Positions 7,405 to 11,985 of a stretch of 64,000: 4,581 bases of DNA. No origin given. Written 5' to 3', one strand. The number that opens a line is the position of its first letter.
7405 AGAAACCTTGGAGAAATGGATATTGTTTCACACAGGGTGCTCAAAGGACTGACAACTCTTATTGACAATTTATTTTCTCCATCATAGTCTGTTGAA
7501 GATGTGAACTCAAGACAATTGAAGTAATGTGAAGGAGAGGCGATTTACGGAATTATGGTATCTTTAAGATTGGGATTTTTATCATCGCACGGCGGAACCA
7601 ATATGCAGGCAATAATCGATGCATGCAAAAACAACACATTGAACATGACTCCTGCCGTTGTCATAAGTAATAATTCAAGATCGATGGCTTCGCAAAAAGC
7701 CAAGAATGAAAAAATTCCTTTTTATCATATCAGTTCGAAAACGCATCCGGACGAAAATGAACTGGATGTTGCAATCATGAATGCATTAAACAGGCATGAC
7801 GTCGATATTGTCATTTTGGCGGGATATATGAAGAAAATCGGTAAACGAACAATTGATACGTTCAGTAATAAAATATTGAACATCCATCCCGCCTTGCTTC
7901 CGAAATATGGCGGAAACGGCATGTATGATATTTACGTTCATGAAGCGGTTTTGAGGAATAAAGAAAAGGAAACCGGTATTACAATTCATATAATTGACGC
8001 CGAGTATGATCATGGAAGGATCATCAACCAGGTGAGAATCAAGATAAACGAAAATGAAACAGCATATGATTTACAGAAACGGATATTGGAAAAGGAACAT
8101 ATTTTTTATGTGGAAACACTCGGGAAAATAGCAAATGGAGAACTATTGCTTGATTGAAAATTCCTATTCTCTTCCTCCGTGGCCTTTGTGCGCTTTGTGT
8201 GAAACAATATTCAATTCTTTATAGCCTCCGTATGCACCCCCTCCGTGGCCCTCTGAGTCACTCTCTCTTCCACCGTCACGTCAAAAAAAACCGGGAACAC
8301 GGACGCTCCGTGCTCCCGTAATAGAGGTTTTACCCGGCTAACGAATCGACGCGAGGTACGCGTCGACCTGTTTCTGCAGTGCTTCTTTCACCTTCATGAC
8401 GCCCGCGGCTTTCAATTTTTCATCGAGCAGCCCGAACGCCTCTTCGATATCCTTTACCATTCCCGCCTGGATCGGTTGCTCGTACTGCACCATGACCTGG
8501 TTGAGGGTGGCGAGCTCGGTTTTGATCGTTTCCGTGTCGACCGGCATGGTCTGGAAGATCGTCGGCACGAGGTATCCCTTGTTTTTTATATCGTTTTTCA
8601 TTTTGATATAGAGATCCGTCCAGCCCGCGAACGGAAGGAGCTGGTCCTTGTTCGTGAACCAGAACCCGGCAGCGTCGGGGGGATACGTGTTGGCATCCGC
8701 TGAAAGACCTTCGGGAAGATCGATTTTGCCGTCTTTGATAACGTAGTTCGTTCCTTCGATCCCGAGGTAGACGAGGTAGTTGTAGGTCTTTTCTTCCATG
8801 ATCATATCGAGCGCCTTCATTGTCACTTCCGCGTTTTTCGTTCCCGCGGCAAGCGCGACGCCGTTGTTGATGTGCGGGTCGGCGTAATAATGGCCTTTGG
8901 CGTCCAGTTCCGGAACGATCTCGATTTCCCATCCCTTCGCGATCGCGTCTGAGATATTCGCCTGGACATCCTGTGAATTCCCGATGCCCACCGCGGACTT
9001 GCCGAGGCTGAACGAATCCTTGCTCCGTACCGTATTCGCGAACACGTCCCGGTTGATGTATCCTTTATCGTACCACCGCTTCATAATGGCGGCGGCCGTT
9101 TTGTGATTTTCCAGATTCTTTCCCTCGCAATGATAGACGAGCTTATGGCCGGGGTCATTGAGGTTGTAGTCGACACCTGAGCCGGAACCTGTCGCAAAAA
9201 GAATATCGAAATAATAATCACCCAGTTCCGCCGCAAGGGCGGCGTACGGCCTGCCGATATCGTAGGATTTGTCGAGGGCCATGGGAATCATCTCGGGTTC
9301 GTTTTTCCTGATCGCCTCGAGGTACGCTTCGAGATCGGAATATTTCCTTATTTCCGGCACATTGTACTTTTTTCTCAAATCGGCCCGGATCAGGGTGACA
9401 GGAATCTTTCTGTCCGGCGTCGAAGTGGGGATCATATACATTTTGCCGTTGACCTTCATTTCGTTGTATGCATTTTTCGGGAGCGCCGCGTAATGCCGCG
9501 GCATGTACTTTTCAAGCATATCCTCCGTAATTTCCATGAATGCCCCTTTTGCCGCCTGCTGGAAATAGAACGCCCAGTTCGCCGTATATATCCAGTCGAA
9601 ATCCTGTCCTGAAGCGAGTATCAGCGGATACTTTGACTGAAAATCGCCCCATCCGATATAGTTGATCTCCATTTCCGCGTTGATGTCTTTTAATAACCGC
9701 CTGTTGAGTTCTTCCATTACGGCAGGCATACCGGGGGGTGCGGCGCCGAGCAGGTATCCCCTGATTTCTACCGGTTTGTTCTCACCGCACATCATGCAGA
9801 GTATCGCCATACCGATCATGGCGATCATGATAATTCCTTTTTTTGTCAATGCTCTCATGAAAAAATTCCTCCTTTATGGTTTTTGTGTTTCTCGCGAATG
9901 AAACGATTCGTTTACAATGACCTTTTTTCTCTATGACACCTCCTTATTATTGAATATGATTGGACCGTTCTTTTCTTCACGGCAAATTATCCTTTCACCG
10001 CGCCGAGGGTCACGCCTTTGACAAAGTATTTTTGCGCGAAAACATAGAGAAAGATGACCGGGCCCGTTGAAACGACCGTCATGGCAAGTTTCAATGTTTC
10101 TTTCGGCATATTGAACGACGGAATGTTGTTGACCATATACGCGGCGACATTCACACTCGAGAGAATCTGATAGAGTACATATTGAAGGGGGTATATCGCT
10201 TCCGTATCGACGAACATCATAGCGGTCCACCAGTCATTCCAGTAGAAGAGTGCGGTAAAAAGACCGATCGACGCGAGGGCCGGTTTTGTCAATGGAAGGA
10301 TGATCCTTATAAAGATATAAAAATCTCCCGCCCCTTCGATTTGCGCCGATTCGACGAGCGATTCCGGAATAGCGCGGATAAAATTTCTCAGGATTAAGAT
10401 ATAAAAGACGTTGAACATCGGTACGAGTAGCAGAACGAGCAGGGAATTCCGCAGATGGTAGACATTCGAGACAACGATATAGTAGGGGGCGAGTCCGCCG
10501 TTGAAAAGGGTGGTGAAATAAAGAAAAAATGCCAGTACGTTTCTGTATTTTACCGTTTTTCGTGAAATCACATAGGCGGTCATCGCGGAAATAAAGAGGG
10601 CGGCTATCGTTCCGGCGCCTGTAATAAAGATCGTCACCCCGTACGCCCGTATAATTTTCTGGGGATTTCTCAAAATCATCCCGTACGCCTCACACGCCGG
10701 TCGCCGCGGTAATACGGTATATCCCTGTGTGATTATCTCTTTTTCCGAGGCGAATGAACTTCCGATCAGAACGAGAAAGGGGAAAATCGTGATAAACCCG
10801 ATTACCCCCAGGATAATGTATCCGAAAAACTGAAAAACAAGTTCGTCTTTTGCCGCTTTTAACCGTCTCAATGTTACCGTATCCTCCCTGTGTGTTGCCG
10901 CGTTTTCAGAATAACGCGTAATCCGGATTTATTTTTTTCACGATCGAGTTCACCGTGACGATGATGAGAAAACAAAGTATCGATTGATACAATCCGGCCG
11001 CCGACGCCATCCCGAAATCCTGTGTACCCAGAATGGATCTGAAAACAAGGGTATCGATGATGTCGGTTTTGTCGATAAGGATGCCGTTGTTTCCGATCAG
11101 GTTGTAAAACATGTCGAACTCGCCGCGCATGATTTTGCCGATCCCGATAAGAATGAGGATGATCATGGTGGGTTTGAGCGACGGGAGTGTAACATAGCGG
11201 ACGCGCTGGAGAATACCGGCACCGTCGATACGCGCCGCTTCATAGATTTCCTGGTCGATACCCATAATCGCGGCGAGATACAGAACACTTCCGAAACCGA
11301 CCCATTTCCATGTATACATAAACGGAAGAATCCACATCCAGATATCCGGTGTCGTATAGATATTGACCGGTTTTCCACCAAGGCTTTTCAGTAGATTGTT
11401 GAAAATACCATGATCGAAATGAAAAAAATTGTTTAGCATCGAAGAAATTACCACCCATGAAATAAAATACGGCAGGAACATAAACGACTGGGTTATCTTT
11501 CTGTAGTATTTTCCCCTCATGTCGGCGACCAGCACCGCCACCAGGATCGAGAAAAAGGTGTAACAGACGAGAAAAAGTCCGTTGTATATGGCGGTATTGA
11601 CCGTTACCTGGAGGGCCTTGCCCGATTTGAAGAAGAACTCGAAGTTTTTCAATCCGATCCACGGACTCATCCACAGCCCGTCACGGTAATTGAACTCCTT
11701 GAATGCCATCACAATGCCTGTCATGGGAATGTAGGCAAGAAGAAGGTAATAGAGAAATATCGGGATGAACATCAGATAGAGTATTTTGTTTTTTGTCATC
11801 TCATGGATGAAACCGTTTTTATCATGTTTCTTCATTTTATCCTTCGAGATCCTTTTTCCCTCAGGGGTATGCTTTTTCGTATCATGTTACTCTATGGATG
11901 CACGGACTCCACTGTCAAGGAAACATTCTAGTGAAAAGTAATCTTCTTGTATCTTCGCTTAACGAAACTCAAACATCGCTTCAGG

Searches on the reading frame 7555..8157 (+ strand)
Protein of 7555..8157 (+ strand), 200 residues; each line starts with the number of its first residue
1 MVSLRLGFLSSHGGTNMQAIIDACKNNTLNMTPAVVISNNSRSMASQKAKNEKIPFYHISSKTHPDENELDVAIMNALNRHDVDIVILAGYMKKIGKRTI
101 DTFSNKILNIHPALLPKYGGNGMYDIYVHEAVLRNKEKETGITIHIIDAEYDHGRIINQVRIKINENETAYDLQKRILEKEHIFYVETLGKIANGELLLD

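Call 69: search_protein_families(library=pfam, proteins=[window:7555-8157:+], max_evalue=0.00001)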
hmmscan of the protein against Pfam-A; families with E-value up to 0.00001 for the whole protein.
window:7555-8157:+ (200 aa): 1 family
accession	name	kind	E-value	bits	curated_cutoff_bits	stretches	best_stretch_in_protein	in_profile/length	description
PF00551.24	Formyl_trans_N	-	5.3e-44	150.6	26.1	1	6-189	3-181/181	Formyl transferase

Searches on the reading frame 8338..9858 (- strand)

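Call 69: search_protein_families(library=pfam, proteins=[window:8338-9858:-], max_evalue=0.00001)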
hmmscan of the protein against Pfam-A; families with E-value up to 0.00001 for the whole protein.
window:8338-9858:- (506 aa): 2 families
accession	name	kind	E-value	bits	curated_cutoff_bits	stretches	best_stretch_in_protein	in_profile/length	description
PF12010.13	DUF3502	-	6.2e-16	59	24.4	1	440-503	7-69/69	Domain of unknown function (DUF3502)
PF01547.30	SBP_bac_1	-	8.5e-13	49.4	26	1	63-353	26-300/307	Bacterial extracellular solute-binding protein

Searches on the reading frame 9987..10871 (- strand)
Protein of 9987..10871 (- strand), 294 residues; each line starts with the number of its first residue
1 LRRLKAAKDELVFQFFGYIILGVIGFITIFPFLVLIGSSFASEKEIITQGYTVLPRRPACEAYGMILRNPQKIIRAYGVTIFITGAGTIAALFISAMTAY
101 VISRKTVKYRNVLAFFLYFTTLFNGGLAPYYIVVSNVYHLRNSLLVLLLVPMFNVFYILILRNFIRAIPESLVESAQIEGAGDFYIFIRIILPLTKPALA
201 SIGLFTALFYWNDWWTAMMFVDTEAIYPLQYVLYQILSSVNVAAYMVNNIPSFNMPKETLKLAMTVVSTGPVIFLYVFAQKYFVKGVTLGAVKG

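Call 69: search_protein_families(library=pfam, proteins=[window:9987-10871:-], max_evalue=0.00001)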
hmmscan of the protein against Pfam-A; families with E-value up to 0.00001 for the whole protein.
window:9987-10871:- (294 aa): 1 family
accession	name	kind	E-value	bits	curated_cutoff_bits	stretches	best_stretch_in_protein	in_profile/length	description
PF00528.27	BPD_transp_1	-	3.1e-08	34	26.4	1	114-287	21-182/184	Binding-protein-dependent transport system inner membrane component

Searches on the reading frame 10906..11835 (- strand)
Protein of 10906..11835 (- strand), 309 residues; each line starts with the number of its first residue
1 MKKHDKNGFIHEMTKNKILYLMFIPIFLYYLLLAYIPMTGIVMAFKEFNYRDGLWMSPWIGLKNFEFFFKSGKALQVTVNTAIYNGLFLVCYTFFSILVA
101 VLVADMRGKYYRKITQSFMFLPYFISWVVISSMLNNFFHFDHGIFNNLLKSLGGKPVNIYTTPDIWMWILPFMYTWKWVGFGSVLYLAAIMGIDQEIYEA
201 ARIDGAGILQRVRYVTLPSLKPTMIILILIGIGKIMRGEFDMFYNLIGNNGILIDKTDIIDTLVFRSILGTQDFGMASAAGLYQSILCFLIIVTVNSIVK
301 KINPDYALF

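Call 69: search_protein_families(library=pfam, proteins=[window:10906-11835:-], max_evalue=0.00001)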
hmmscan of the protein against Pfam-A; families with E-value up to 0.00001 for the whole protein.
window:10906-11835:- (309 aa): 1 family
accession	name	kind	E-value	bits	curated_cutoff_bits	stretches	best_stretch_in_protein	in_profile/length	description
PF00528.27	BPD_transp_1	-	8e-16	58.7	26.4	1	97-300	2-180/184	Binding-protein-dependent transport system inner membrane component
